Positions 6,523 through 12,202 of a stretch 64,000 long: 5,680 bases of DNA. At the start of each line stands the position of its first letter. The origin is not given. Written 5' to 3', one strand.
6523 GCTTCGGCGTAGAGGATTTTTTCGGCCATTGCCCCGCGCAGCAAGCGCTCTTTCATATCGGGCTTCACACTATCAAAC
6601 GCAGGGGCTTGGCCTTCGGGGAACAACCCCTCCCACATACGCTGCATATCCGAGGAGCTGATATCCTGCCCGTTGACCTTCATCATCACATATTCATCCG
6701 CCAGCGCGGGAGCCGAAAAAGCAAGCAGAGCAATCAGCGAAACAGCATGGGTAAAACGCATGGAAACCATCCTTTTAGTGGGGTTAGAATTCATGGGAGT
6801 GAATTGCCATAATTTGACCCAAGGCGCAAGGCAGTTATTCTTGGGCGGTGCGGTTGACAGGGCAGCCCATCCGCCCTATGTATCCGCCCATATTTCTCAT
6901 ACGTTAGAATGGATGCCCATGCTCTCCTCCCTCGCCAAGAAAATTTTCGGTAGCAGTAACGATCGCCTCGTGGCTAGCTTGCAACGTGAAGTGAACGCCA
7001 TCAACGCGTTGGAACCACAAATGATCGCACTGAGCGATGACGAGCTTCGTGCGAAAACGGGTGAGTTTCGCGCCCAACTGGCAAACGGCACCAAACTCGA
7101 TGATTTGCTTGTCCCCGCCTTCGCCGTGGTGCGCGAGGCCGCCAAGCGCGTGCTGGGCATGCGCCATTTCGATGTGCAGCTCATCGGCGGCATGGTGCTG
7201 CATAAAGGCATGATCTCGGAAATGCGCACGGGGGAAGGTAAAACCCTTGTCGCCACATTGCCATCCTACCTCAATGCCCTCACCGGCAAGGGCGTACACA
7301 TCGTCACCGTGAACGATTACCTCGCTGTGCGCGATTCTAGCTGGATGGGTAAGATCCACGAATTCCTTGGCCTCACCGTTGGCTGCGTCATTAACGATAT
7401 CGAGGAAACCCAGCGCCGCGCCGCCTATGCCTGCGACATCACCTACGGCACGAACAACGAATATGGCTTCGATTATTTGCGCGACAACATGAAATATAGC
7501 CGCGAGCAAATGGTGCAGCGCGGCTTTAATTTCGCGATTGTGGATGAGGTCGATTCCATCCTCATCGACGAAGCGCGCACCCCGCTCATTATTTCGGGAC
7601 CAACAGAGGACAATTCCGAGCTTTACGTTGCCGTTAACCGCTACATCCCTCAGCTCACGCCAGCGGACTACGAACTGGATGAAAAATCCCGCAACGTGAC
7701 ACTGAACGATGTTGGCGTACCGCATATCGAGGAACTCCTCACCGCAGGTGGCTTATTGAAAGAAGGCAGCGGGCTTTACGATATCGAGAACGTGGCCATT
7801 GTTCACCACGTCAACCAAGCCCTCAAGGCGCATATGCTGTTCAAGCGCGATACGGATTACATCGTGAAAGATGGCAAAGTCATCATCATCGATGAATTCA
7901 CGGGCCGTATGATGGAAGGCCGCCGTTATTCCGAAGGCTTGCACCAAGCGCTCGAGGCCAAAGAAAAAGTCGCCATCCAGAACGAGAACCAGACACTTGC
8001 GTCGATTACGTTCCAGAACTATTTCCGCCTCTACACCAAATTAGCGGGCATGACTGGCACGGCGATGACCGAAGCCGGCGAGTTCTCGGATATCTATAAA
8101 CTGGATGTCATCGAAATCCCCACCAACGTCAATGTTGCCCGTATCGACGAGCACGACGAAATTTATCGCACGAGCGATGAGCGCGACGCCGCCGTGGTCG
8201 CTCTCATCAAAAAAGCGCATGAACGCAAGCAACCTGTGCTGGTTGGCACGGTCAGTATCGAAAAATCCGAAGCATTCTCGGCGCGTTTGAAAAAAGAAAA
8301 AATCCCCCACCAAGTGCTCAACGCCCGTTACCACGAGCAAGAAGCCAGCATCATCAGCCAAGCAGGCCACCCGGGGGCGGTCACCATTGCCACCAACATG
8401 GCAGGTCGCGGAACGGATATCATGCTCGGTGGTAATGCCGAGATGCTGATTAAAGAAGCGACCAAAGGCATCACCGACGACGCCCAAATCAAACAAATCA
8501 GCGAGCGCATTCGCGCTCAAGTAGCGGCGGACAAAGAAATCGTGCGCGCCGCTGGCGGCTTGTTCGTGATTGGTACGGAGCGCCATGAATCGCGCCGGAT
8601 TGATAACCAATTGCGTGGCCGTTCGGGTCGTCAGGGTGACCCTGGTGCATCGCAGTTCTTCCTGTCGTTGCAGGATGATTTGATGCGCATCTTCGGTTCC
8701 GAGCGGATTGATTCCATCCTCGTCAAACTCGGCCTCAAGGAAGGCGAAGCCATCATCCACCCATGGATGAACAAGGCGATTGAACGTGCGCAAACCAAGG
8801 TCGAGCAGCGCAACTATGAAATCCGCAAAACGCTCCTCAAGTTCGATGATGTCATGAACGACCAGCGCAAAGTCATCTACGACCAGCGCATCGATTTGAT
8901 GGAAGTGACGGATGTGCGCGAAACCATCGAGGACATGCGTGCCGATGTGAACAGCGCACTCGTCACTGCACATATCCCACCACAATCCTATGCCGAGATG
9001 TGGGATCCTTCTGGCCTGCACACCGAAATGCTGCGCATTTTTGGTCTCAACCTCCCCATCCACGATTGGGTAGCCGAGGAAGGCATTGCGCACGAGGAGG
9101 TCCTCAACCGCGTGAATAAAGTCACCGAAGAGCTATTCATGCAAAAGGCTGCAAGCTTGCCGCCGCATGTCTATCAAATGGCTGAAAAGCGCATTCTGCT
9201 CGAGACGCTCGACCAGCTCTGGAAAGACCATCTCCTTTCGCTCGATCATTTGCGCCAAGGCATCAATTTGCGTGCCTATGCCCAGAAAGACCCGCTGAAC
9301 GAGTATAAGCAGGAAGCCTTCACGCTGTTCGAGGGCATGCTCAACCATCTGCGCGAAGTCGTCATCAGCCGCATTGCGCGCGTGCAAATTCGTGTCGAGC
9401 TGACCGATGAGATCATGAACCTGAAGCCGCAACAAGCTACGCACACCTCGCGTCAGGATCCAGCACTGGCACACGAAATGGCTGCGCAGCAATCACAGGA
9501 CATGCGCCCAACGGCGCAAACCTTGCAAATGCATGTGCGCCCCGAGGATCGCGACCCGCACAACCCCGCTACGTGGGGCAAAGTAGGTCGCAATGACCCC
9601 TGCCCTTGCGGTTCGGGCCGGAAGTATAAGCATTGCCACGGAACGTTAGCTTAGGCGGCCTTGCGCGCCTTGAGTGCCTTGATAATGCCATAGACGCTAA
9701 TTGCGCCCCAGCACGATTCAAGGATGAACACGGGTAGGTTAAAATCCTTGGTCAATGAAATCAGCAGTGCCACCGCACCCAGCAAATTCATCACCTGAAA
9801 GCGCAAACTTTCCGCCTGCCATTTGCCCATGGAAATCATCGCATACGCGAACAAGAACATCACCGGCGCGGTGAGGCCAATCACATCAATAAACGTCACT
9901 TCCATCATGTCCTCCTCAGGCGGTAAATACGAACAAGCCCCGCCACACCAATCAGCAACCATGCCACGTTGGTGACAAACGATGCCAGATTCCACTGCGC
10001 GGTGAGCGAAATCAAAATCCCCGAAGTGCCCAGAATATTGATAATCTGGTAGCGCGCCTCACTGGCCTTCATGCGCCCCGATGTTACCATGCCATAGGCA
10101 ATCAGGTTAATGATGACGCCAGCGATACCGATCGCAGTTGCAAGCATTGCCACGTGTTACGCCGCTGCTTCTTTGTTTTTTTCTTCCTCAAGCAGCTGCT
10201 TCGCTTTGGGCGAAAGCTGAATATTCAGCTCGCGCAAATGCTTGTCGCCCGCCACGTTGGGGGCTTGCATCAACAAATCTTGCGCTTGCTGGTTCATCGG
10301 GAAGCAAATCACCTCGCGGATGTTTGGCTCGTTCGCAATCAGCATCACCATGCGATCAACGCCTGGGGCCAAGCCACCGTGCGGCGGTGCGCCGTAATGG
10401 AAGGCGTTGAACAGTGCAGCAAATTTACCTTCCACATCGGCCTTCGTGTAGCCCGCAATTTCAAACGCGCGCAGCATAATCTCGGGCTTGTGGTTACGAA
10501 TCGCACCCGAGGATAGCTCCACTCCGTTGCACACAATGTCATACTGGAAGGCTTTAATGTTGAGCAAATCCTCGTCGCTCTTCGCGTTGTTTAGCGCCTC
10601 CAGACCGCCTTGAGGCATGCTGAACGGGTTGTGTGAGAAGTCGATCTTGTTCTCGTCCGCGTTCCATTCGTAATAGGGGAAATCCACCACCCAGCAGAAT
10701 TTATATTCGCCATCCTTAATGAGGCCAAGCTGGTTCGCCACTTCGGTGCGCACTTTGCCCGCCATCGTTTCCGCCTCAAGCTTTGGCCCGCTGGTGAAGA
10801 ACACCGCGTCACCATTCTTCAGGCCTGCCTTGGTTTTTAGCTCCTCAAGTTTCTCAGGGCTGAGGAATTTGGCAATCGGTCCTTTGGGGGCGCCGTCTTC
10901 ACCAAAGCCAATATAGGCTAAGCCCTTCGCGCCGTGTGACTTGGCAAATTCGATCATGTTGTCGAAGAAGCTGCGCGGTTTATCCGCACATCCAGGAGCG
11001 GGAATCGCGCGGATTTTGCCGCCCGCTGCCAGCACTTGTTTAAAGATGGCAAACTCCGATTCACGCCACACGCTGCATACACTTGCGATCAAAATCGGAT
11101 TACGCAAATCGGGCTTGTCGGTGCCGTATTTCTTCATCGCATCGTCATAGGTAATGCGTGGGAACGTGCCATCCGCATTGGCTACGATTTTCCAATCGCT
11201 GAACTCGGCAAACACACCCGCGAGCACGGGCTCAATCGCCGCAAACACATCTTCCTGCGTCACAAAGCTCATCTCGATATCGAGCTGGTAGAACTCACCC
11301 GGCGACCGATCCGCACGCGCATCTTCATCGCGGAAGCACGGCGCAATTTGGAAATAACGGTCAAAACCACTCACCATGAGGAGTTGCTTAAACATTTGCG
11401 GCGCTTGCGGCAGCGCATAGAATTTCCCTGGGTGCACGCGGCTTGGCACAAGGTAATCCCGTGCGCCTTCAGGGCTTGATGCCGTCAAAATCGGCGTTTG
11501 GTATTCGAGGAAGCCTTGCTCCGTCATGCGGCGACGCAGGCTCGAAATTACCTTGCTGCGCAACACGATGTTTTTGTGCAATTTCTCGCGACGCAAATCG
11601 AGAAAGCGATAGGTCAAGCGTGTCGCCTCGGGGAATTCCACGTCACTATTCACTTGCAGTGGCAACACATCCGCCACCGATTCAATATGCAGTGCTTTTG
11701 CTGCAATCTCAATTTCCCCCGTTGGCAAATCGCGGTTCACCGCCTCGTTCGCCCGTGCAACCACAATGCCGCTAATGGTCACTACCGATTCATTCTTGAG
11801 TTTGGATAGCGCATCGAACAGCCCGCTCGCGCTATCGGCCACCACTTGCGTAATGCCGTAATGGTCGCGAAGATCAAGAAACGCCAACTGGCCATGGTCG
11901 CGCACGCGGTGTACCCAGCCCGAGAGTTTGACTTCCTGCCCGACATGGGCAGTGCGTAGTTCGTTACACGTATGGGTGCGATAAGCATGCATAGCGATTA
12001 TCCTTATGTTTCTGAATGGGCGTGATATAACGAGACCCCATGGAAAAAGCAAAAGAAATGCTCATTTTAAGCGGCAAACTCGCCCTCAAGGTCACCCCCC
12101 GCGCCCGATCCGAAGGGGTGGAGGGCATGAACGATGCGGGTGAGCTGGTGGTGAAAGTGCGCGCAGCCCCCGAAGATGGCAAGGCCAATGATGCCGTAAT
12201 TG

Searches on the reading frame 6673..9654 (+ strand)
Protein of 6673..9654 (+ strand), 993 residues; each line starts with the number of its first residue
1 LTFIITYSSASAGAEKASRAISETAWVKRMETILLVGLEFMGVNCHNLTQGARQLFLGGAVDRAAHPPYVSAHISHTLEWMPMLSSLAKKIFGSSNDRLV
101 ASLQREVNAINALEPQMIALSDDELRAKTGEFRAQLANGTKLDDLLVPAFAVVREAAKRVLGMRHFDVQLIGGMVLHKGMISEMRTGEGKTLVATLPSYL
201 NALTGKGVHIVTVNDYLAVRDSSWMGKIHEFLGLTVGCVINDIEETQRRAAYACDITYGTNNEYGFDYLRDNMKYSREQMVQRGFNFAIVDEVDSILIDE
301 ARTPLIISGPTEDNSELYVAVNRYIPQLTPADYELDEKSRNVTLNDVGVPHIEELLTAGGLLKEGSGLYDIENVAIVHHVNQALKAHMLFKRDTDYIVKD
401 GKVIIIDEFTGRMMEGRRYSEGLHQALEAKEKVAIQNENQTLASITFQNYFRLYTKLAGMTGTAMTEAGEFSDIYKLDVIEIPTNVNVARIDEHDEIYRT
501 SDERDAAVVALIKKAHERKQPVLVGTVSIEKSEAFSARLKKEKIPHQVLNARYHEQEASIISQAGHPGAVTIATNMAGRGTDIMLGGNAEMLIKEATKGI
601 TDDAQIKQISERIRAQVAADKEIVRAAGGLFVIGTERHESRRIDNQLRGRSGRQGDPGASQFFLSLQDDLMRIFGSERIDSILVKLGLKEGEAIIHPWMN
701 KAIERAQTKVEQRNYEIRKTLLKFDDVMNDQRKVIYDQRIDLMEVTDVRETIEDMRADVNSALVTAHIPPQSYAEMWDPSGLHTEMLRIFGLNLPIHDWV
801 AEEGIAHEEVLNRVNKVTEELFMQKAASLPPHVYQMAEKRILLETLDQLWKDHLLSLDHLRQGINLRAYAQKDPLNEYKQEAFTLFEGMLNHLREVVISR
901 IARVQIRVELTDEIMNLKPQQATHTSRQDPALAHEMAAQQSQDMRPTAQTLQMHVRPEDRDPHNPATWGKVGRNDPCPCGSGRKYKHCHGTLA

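Call 43: search_protein_families(library=pfam, proteins=[window:6673-9654:+], max_evalue=0.001)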
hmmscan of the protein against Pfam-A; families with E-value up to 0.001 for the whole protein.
window:6673-9654:+ (993 aa): 6 families
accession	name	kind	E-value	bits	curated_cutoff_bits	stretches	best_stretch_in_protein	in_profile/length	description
PF07517.20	SecA_DEAD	-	5e-132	440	24.6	1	89-471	2-289/290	SecA DEAD-like domain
PF21090.3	P-loop_SecA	-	7.7e-92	307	27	1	488-691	2-205/205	SecA P-loop domain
PF07516.18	SecA_SW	-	1e-63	215.5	26.7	1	693-905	1-200/200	SecA Wing and Scaffold domain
PF01043.26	SecA_PP_bind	-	4.7e-41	140.2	23.5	1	314-428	2-110/110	SecA preprotein cross-linking domain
PF02810.21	SEC-C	-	1.1e-10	41.6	20.4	1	973-990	1-18/19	SEC-C motif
PF00270.35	DEAD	-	1.7e-06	28.3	26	1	178-297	15-130/167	DEAD/DEAH box helicase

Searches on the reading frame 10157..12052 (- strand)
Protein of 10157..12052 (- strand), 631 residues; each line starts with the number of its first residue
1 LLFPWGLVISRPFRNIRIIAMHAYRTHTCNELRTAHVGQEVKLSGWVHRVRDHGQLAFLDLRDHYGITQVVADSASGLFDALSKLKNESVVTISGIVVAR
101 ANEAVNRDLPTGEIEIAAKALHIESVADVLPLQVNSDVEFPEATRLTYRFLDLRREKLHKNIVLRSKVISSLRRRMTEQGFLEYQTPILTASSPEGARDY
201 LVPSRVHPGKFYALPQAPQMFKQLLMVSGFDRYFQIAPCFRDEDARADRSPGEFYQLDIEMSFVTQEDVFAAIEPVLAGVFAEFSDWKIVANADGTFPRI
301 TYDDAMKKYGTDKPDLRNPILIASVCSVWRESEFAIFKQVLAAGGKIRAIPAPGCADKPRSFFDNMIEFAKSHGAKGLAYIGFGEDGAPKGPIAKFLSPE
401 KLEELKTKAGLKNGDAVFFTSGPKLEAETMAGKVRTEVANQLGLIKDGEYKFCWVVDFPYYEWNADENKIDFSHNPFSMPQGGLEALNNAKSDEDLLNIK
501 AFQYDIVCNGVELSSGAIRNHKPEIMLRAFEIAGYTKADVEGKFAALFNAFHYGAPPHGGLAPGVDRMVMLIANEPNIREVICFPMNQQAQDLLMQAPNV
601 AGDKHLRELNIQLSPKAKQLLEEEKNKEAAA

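Call 43: search_protein_families(library=pfam, proteins=[window:10157-12052:-], max_evalue=0.001)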
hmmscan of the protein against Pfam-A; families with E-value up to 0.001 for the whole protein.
window:10157-12052:- (631 aa): 3 families
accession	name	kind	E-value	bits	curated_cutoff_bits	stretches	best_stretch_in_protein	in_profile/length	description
PF00152.25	tRNA-synt_2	-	5.3e-109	364.4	25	1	142-588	2-308/308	tRNA synthetases class II (D, K and N)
PF02938.19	GAD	-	3.9e-21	75.5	23.4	1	337-429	1-93/95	GAD domain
PF01336.31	tRNA_anti-codon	-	2.3e-15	56.7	27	1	41-122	1-73/75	OB-fold nucleic acid binding domain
